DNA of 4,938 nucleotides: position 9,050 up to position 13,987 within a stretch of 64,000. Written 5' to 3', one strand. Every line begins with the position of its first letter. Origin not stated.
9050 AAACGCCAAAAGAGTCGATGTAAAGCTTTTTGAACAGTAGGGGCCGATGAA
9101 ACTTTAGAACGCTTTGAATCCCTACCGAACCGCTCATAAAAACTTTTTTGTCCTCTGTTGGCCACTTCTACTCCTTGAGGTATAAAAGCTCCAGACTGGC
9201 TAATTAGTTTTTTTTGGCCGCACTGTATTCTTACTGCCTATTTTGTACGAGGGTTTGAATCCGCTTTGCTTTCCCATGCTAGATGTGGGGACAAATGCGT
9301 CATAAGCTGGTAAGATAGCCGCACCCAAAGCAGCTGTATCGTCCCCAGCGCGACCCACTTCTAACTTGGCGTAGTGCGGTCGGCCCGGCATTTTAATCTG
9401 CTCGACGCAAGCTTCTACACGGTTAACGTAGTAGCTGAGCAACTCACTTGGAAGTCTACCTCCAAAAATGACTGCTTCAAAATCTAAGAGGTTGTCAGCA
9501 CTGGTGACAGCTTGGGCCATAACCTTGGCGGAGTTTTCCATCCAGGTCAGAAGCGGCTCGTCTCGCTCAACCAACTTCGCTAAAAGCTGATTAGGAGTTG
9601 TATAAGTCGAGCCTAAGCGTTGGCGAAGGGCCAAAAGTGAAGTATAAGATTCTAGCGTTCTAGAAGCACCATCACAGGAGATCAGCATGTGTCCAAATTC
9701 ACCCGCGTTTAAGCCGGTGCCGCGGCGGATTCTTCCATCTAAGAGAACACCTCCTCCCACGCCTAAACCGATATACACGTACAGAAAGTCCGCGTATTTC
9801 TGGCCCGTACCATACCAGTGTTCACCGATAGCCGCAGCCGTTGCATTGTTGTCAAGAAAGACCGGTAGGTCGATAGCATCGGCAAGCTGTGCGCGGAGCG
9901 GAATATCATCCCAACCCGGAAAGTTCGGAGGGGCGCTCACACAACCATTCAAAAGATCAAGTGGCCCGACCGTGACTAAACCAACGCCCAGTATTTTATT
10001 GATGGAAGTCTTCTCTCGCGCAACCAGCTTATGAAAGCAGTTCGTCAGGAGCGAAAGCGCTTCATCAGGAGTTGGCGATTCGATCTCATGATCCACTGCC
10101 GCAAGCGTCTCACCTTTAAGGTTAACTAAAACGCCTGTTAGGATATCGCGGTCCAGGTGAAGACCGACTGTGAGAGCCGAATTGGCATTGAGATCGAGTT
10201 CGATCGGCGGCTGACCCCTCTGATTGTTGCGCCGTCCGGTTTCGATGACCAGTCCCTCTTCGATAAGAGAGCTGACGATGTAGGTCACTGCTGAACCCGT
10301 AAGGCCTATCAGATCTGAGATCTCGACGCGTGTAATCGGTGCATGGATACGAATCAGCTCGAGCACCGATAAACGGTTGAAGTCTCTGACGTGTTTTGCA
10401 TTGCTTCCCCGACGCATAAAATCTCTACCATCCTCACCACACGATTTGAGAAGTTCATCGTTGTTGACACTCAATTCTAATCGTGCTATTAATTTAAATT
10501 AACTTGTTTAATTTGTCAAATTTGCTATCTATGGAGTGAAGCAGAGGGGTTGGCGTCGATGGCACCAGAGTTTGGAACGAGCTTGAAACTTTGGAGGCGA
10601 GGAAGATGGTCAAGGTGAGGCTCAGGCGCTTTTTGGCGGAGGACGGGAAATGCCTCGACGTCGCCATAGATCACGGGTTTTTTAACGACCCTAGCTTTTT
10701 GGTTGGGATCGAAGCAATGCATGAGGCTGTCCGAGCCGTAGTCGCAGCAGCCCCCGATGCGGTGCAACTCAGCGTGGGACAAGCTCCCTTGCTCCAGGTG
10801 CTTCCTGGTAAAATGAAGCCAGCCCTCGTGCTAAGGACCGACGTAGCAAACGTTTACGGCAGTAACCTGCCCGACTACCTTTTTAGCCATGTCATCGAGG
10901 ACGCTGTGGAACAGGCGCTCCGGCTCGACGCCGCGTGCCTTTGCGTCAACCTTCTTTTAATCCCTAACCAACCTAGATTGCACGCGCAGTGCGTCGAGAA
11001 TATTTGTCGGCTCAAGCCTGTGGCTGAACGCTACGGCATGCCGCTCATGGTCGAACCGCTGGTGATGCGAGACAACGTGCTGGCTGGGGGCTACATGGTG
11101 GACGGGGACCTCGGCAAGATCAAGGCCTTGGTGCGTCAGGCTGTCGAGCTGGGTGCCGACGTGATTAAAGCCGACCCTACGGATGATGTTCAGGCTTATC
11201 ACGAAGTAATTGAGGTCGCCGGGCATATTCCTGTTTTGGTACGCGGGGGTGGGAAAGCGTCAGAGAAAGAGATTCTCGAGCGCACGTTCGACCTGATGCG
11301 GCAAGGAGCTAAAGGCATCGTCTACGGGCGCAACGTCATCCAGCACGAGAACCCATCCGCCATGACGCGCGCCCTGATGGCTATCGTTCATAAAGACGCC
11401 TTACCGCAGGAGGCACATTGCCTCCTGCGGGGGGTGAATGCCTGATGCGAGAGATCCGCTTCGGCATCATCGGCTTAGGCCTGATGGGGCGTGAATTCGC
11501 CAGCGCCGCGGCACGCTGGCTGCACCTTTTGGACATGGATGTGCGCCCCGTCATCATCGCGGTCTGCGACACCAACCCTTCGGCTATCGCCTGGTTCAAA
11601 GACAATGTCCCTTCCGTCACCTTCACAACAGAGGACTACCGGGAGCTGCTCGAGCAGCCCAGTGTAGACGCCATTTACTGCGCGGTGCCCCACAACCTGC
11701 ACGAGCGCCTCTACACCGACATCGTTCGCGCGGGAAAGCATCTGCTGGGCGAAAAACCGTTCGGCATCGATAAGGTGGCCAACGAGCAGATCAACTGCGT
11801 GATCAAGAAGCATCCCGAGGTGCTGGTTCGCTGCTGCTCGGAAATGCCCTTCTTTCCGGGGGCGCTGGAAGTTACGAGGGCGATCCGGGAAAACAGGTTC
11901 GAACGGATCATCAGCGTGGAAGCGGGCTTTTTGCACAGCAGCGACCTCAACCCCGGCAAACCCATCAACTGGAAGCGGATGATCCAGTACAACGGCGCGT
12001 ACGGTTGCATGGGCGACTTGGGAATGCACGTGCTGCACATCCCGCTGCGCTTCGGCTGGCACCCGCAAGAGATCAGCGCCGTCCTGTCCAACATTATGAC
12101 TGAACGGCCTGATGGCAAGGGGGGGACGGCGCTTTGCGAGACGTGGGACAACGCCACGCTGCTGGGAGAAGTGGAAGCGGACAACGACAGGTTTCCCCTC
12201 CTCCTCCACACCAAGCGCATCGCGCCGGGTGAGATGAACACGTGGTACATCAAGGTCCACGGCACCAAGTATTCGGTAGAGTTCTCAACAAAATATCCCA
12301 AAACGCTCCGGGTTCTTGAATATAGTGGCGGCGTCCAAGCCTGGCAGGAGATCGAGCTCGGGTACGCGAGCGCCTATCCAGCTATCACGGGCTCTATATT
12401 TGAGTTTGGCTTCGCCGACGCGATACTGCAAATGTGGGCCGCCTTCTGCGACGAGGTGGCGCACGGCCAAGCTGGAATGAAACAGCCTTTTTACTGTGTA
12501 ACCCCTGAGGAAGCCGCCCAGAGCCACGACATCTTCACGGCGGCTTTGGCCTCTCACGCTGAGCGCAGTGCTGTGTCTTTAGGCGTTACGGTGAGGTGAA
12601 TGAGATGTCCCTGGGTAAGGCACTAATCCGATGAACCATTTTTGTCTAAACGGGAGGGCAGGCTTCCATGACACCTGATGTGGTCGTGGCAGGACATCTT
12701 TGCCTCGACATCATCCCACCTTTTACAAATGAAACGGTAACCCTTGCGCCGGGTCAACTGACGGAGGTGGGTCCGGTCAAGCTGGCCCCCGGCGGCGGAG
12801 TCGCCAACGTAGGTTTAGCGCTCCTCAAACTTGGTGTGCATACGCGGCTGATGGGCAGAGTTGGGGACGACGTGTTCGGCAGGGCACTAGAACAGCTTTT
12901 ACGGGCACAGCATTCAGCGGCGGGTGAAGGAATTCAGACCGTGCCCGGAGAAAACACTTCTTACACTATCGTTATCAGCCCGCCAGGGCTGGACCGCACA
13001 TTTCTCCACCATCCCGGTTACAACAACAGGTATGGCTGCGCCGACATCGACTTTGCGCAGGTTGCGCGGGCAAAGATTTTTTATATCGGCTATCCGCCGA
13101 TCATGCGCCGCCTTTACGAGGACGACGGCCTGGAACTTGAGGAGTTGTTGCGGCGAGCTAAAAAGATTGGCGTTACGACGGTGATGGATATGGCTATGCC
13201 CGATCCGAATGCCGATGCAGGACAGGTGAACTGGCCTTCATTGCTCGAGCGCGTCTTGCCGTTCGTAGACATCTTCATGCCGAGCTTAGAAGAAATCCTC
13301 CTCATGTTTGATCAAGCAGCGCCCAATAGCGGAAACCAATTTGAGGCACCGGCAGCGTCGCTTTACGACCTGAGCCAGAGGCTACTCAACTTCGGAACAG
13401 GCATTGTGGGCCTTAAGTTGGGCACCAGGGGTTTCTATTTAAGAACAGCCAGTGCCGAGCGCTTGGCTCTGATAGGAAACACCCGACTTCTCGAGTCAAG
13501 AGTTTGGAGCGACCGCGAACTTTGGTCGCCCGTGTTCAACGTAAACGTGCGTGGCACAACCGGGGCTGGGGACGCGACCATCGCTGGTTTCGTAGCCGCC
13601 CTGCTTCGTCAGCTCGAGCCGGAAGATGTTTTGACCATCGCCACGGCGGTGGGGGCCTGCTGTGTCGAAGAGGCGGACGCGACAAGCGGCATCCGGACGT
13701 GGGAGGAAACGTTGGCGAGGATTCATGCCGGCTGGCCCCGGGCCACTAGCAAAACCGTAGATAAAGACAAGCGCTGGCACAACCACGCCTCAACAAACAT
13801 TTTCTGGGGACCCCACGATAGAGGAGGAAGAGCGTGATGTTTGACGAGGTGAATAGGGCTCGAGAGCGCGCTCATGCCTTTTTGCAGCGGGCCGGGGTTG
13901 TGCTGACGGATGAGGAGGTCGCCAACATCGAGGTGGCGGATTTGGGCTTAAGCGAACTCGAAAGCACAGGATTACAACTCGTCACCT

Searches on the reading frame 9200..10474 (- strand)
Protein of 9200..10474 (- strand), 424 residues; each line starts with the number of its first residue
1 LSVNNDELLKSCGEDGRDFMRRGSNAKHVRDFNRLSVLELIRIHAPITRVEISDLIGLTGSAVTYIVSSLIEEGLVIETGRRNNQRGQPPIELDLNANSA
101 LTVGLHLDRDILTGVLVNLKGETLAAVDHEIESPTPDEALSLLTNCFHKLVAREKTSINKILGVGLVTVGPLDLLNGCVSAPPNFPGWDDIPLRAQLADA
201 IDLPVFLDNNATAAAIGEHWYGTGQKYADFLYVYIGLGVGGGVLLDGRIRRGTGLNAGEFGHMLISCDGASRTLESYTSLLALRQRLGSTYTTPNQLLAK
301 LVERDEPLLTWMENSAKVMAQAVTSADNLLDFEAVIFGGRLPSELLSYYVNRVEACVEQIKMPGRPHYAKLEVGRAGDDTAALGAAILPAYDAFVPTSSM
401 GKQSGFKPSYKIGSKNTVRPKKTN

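Call 28: search_protein_families(library=pfam, proteins=[window:9200-10474:-], max_evalue=0.00001)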
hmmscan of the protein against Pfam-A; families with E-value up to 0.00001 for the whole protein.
window:9200-10474:- (424 aa): 3 families
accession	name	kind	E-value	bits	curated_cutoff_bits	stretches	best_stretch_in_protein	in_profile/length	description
PF00480.26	ROK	-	7.6e-41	141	22.9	1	104-388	3-290/294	ROK family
PF13412.12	HTH_24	-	2.9e-06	27.2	21.9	1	34-76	5-47/48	Winged helix-turn-helix DNA-binding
PF12802.13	MarR_2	-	5.9e-06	26.8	27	0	35-81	8-55/61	MarR family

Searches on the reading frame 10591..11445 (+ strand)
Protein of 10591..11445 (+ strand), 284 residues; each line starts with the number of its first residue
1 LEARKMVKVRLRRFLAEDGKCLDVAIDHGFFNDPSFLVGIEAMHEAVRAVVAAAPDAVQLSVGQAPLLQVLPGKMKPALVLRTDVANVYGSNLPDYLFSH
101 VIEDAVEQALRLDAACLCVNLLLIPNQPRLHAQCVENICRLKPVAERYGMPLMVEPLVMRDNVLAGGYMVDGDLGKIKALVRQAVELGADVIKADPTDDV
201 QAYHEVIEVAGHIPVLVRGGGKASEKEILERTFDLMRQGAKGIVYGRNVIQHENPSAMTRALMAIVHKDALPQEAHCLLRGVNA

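Call 28: search_protein_families(library=pfam, proteins=[window:10591-11445:+], max_evalue=0.00001)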
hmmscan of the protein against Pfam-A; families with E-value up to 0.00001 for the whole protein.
window:10591-11445:+ (284 aa): 1 family
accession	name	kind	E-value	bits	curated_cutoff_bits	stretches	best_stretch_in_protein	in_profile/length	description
PF01791.15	DeoC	-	1.2e-33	117.2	23.8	1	21-252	1-229/229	DeoC/LacD family aldolase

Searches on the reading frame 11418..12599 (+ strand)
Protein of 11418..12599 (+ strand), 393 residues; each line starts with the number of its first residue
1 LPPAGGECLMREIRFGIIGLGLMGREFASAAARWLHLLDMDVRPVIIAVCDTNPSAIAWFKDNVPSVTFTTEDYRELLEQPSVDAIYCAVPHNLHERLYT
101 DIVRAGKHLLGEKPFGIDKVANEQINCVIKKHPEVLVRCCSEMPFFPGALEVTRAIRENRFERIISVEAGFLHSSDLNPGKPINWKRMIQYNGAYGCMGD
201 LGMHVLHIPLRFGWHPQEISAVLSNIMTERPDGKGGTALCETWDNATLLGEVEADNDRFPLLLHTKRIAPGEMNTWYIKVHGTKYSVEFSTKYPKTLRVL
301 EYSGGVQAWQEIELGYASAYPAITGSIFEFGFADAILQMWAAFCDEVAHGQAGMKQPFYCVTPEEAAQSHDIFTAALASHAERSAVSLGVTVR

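Call 28: search_protein_families(library=pfam, proteins=[window:11418-12599:+], max_evalue=0.00001)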
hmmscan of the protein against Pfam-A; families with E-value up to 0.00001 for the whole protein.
window:11418-12599:+ (393 aa): 1 family
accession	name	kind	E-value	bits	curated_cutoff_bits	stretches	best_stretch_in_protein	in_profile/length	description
PF01408.29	GFO_IDH_MocA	-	2e-13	51.5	24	1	13-117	1-97/120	Oxidoreductase family, NAD-binding Rossmann fold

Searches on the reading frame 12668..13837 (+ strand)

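Call 28: search_protein_families(library=pfam, proteins=[window:12668-13837:+], max_evalue=0.00001)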
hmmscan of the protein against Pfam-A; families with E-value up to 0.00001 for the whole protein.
window:12668-13837:+ (389 aa): 1 family
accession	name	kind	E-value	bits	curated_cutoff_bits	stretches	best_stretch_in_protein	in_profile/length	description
PF00294.29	PfkB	-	1.5e-30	107.1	25.8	1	4-343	3-300/302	pfkB family carbohydrate kinase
